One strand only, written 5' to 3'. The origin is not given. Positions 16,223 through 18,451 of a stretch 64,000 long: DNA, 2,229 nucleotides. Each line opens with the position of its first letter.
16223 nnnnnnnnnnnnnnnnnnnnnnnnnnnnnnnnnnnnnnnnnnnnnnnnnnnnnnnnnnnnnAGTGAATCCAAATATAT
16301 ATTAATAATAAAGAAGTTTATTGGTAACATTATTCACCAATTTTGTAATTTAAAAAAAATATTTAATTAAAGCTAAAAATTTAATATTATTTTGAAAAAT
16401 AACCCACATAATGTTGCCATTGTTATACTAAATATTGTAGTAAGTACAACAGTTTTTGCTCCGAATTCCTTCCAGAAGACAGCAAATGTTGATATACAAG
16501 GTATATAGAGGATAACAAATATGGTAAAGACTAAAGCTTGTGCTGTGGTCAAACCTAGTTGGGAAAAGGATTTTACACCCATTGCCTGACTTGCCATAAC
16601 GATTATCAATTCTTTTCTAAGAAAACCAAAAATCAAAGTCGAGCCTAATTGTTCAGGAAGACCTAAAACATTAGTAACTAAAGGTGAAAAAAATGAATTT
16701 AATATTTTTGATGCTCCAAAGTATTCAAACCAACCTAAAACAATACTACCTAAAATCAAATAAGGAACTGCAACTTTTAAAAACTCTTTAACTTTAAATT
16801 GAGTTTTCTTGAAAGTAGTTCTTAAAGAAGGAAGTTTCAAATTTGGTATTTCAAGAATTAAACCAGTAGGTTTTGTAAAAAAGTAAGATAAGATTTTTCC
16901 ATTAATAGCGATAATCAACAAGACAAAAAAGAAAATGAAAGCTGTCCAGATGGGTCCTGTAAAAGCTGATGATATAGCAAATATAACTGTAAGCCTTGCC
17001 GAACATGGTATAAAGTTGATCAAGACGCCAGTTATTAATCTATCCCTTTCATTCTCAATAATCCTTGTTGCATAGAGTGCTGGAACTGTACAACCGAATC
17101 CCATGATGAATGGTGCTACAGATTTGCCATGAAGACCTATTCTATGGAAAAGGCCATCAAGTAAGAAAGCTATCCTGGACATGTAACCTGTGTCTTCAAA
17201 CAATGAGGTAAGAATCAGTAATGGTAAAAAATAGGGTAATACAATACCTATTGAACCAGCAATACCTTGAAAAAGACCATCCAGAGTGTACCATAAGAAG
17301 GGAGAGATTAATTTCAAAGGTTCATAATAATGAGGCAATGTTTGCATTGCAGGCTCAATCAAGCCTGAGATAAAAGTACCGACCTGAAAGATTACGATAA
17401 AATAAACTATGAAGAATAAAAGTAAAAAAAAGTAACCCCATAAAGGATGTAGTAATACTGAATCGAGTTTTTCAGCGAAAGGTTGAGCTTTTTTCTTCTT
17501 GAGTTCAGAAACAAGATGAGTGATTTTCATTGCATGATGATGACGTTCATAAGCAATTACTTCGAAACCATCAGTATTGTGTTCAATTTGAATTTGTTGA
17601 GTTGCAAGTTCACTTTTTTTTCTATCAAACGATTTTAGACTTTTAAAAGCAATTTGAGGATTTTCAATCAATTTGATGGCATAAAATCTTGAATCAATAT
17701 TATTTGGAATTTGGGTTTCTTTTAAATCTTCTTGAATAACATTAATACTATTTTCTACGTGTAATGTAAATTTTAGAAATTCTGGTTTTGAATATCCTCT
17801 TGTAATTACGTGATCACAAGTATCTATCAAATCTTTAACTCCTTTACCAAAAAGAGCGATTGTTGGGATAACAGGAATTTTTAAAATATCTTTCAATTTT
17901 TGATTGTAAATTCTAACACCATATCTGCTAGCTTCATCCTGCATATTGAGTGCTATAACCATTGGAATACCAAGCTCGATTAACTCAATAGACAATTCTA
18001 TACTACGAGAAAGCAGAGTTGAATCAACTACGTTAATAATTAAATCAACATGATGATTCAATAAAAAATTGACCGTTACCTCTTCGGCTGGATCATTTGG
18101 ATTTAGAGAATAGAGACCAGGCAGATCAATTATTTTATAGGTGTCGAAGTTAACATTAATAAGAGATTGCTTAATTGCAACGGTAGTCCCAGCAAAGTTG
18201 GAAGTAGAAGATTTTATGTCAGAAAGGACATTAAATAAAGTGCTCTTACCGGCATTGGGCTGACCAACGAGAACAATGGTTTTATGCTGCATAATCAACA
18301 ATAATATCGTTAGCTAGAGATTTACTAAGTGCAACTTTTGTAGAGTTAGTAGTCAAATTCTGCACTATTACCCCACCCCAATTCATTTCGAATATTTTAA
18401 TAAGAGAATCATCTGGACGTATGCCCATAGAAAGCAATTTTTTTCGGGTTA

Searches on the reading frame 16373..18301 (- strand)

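Call 14: search_protein_families(library=pfam, proteins=[window:16373-18301:-], max_evalue=0.01)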
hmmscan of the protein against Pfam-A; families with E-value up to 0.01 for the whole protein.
window:16373-18301:- (642 aa): 10 families
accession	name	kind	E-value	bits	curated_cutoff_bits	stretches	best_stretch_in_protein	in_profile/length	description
PF02421.24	FeoB_N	-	1.1e-48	165.1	27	1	8-161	2-155/156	Ferrous iron transport protein B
PF07670.19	Gate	-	3.2e-32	111.5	29.6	2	354-445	4-102/104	Nucleoside recognition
PF01926.29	MMR_HSR1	-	1.3e-19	70.8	21.9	1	8-119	1-112/113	50S ribosome-binding GTPase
PF17910.6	FeoB_Cyto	-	4.1e-08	34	23.4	1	181-262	4-86/90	FeoB cytosolic helical domain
PF09439.16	SRPRB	-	1.2e-06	28.5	25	1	6-107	3-95/178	Signal recognition particle receptor beta subunit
PF07664.17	FeoB_C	-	1.6e-06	28.1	26.6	1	455-500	3-51/54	Ferrous iron transport protein B C terminus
PF00009.33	GTP_EFTU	-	2.2e-05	24.6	26.5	1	6-166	3-186/188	Elongation factor Tu GTP binding domain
PF00350.29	Dynamin_N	-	0.00025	21.6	27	0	42-94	90-138/168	Dynamin family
PF04548.22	AIG1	-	0.006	16.4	27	0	7-86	1-85/212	AIG1 family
PF03193.22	RsgA_GTPase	-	0.0066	16.7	30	1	4-66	104-171/174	RsgA GTPase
